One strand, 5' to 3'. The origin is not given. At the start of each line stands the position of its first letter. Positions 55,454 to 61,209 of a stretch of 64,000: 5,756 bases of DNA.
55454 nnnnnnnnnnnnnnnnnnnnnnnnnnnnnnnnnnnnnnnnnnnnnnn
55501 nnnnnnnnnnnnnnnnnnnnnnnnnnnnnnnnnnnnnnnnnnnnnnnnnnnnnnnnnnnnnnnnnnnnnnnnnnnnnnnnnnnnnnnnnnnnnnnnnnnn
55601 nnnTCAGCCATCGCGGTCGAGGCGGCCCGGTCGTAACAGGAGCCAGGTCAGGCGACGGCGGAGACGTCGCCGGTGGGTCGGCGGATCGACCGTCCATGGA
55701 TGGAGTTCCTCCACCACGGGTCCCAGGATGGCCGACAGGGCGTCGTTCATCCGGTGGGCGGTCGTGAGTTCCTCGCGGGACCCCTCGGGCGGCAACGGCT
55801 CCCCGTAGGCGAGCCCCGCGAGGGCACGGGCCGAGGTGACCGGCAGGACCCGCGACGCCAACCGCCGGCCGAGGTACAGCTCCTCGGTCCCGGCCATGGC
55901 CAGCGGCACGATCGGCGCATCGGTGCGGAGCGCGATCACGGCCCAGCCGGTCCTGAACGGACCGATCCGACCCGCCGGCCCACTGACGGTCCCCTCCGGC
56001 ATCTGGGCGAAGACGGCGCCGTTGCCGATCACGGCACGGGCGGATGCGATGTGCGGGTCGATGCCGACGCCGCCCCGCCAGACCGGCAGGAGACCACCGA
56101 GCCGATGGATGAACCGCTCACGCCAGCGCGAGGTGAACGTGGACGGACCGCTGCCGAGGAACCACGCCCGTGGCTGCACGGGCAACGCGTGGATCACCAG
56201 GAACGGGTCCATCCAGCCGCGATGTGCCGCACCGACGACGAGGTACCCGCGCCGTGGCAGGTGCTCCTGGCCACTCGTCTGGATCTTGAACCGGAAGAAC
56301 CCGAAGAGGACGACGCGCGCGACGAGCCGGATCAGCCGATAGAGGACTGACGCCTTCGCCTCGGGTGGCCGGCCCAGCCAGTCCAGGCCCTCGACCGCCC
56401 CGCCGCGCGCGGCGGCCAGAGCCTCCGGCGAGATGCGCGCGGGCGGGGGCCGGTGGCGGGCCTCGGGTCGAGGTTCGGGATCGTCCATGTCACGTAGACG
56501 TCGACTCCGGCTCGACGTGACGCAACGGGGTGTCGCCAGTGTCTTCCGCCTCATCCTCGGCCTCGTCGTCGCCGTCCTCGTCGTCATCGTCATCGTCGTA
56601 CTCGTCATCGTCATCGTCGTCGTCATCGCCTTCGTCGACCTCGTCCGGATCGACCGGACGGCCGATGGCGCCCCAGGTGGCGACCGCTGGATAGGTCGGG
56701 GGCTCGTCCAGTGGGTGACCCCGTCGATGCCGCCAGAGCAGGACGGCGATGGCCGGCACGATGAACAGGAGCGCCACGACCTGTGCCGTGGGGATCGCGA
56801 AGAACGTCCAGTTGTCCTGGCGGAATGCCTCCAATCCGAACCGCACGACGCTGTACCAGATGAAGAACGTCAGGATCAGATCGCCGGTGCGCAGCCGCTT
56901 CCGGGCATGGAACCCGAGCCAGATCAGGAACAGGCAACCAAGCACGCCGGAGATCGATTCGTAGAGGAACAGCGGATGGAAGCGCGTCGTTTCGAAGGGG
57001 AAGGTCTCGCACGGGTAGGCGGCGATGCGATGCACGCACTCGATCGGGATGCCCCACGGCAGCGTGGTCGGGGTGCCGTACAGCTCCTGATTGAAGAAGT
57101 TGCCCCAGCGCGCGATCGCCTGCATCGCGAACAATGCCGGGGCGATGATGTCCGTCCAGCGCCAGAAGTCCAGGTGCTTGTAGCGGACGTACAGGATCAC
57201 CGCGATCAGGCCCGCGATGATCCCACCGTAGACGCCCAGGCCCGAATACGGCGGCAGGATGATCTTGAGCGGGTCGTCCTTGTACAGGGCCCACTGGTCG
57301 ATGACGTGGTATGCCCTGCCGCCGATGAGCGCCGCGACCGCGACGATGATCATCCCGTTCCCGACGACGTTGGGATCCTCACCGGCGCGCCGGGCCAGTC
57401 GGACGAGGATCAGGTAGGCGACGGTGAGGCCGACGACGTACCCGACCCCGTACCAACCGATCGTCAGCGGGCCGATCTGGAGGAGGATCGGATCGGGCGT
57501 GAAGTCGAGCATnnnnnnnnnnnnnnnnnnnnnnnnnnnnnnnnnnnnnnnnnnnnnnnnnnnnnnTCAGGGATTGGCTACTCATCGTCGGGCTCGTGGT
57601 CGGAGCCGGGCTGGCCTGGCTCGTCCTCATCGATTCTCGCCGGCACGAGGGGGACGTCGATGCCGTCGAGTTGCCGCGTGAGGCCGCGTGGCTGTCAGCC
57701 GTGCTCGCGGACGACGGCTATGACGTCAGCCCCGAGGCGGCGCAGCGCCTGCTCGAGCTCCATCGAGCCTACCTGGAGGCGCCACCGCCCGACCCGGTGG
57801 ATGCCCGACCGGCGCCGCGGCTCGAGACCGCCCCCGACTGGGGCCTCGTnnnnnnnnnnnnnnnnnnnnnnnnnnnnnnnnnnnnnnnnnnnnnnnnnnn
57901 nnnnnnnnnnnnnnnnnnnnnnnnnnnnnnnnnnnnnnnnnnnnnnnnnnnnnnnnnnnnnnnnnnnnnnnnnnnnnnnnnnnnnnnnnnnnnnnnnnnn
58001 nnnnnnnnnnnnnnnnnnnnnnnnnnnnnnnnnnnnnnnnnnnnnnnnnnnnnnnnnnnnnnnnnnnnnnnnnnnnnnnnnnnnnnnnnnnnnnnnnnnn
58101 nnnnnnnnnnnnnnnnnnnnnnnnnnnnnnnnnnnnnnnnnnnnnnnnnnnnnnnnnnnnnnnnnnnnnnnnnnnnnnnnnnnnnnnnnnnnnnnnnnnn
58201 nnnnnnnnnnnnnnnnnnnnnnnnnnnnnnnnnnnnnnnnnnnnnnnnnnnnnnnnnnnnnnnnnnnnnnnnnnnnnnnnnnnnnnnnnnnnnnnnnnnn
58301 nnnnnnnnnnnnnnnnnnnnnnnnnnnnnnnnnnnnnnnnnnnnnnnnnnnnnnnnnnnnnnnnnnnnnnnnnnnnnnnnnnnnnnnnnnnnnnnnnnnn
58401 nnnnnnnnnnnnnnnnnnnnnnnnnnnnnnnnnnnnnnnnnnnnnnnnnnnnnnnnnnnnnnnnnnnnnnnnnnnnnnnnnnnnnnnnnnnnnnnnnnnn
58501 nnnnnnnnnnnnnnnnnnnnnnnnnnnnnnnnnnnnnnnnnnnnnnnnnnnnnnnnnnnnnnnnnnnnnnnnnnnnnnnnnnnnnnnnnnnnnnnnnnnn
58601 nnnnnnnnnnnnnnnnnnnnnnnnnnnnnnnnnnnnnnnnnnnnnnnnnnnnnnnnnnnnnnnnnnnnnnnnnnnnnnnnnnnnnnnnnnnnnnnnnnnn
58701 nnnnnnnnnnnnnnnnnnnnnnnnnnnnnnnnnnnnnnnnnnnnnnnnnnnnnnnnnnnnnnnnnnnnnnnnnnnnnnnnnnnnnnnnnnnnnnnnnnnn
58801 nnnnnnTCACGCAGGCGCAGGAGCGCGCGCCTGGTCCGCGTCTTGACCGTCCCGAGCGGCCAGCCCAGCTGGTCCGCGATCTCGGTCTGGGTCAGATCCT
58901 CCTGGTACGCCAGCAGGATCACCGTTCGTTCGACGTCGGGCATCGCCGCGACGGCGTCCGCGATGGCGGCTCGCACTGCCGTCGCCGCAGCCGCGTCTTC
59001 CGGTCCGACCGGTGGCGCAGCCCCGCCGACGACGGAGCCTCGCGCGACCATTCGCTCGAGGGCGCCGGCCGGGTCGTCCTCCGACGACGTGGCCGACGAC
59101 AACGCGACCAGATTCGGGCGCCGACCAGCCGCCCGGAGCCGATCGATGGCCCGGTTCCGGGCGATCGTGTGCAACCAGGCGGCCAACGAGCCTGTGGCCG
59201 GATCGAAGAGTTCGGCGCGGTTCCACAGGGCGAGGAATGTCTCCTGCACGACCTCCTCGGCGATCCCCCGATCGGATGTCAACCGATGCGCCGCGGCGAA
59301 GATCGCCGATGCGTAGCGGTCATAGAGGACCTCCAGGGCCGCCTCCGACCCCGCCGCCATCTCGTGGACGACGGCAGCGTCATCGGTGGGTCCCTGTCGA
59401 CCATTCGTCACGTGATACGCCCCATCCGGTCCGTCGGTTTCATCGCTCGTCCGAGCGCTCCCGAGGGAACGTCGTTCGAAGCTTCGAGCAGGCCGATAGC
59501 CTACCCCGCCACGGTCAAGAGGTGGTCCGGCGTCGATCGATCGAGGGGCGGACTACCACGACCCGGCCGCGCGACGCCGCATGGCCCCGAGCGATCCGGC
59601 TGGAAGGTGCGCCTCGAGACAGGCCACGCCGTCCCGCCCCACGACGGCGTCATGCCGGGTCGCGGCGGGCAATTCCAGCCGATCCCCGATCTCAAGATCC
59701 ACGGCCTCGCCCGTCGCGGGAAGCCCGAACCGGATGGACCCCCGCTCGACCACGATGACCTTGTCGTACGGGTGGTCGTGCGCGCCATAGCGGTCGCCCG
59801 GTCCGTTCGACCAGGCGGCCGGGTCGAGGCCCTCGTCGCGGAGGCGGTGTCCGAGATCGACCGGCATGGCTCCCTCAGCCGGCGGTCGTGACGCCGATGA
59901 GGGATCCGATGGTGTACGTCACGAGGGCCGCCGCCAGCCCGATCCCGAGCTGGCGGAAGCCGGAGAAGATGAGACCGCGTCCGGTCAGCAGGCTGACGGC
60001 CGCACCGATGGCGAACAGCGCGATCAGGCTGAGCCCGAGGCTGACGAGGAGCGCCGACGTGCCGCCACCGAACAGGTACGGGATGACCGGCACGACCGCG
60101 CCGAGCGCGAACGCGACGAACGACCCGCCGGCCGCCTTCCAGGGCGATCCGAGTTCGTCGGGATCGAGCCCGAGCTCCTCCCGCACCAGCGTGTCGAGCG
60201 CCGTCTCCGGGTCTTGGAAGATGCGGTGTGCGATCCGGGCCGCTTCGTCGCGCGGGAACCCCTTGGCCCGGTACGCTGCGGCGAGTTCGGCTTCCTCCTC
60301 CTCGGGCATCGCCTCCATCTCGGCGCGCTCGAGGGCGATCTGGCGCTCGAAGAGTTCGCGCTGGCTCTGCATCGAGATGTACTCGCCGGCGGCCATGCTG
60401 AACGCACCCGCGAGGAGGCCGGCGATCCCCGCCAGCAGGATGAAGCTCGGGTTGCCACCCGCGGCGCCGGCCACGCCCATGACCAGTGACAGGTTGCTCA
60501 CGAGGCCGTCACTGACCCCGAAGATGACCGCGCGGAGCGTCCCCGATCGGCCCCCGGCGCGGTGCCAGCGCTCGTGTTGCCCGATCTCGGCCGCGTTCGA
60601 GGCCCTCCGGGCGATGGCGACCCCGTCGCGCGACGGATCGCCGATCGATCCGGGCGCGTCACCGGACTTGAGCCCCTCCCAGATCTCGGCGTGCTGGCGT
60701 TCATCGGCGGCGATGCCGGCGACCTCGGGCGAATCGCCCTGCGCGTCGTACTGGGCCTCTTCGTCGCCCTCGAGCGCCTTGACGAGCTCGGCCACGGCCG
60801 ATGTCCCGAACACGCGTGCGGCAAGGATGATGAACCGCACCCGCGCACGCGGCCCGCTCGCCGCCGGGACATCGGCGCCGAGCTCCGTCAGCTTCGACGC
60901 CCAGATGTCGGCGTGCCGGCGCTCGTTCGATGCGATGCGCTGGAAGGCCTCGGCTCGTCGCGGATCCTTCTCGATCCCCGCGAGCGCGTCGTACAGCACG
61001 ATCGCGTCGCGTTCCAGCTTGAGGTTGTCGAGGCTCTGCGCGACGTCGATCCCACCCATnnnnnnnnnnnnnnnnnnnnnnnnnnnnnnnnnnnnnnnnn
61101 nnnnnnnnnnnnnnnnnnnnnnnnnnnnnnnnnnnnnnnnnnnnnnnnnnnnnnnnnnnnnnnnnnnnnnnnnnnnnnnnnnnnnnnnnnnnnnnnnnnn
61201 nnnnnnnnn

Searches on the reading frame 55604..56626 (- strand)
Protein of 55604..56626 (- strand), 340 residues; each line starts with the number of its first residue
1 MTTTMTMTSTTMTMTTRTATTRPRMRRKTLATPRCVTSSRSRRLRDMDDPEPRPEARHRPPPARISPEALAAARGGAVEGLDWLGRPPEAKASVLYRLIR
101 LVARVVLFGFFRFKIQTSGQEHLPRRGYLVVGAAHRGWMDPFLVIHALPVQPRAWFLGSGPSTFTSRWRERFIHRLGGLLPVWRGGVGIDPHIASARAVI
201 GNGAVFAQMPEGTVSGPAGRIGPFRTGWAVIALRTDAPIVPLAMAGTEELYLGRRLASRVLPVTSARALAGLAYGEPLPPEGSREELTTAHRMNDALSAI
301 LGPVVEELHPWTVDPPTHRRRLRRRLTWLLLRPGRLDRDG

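Call 49: search_protein_families(library=pfam, proteins=[window:55604-56626:-], max_evalue=0.0001)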
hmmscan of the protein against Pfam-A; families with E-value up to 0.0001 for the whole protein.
window:55604-56626:- (340 aa): 1 family
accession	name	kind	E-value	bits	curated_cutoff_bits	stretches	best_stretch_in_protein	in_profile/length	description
PF01553.26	Acyltransferase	-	1.4e-11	44.8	23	1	114-244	1-131/132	Acyltransferase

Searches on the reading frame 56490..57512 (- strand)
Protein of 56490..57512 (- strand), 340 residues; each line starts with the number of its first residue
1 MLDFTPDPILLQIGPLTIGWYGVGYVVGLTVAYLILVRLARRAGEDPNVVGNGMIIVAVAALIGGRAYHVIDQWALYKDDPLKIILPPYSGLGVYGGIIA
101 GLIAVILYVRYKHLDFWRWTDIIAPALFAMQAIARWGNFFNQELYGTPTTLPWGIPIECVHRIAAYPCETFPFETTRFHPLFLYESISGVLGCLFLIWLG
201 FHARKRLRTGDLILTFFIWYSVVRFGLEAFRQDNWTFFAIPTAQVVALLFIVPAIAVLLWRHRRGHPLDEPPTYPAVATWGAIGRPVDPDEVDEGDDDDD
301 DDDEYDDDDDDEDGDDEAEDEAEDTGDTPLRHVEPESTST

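Call 49: search_protein_families(library=pfam, proteins=[window:56490-57512:-], max_evalue=0.0001)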
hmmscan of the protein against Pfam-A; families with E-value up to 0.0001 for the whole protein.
window:56490-57512:- (340 aa): 1 family
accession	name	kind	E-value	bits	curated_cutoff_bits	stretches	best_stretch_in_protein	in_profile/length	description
PF01790.23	LGT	-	1.5e-61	208.3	24.9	1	8-260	1-240/240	Prolipoprotein diacylglyceryl transferase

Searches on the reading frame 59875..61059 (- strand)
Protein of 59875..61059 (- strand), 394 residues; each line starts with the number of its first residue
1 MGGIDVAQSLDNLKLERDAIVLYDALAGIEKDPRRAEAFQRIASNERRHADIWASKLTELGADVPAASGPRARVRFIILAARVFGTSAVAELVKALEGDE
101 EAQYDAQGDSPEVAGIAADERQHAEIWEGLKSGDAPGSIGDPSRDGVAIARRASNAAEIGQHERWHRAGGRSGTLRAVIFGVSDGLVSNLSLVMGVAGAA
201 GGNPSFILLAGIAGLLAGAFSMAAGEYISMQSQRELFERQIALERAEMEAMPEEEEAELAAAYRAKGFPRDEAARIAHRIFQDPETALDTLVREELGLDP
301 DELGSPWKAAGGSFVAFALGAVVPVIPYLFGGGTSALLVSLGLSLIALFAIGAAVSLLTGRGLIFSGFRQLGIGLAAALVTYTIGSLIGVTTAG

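Call 49: search_protein_families(library=pfam, proteins=[window:59875-61059:-], max_evalue=0.0001)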
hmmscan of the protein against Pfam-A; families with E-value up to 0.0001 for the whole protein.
window:59875-61059:- (394 aa): 1 family
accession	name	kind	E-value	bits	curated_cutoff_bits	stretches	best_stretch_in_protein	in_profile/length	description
PF01988.24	VIT1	-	2.1e-69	234.1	28.1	1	175-386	1-214/214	VIT family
